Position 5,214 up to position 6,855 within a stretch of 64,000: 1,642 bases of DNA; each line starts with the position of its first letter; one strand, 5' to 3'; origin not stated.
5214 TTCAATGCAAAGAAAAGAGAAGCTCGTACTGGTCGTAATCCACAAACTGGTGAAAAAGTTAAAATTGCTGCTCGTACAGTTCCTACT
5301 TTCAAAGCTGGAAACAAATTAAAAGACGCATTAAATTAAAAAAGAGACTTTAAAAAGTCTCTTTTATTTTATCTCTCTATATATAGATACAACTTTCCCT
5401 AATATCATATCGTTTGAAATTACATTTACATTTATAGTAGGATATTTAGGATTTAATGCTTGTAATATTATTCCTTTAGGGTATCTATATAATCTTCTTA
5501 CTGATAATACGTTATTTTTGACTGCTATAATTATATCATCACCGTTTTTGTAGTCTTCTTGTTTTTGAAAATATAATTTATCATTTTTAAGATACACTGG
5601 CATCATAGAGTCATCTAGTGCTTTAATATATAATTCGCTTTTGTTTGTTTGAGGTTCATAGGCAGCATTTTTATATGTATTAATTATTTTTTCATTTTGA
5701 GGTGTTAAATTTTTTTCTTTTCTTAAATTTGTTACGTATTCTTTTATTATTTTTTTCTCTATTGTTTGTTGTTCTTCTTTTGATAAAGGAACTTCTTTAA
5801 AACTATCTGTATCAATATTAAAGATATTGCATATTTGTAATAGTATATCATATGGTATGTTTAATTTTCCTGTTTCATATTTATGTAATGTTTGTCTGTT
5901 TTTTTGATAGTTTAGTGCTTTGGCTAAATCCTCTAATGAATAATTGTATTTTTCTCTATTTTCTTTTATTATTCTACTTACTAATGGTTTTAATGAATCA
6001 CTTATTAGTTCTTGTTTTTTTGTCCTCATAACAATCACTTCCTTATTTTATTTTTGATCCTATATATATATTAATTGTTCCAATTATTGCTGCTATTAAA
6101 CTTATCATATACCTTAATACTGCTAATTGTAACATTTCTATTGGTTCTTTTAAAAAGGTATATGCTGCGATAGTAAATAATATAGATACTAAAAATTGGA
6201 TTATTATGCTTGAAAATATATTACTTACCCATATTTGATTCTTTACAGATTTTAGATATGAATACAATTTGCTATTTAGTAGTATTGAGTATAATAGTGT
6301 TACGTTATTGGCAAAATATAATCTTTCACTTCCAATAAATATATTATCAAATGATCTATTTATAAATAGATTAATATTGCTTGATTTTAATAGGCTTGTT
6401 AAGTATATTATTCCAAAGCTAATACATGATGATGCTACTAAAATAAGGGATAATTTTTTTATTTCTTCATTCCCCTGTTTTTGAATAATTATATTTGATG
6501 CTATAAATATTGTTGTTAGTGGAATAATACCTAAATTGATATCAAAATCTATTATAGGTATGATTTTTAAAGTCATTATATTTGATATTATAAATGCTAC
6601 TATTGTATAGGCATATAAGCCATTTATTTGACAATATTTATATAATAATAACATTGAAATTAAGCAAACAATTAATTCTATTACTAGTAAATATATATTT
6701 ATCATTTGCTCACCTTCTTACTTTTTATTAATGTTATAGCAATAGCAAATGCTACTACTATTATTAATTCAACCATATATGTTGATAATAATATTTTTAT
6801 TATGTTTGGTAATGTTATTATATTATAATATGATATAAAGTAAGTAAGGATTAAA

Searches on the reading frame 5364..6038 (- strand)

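Call 10: search_protein_families(library=pfam, proteins=[window:5364-6038:-], max_evalue=0.001)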
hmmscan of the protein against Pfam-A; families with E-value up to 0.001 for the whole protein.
window:5364-6038:- (224 aa): 5 families
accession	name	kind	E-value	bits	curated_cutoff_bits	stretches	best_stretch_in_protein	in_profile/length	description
PF00717.28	Peptidase_S24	-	1.5e-14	54.1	23.3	1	130-217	30-116/116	Peptidase S24-like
PF01381.28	HTH_3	-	3.7e-10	40.1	23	1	24-78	1-53/55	Helix-turn-helix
PF12844.13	HTH_19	-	1.4e-07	31.8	30.2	1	24-78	4-56/64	Helix-turn-helix domain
PF20541.3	DUF6756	-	0.00011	22.5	27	1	68-156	11-97/160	Family of unknown function (DUF6756)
PF13560.12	HTH_31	-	0.00016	22.3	27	1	26-77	8-58/64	Helix-turn-helix domain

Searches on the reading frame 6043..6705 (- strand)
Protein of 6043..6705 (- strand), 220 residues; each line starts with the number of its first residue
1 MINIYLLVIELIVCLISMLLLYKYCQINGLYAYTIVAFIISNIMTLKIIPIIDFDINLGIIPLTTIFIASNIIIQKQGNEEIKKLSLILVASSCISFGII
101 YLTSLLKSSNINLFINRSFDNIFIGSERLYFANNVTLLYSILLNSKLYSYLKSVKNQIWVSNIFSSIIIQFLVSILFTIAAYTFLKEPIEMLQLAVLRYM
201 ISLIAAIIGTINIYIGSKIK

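Call 10: search_protein_families(library=pfam, proteins=[window:6043-6705:-], max_evalue=0.001)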
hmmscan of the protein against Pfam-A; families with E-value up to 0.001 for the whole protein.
window:6043-6705:- (220 aa): 1 family
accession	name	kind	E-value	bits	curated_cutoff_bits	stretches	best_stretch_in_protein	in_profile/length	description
PF02592.20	Vut_1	-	4.6e-16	60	27.2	1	58-215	2-151/152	Putative vitamin uptake transporter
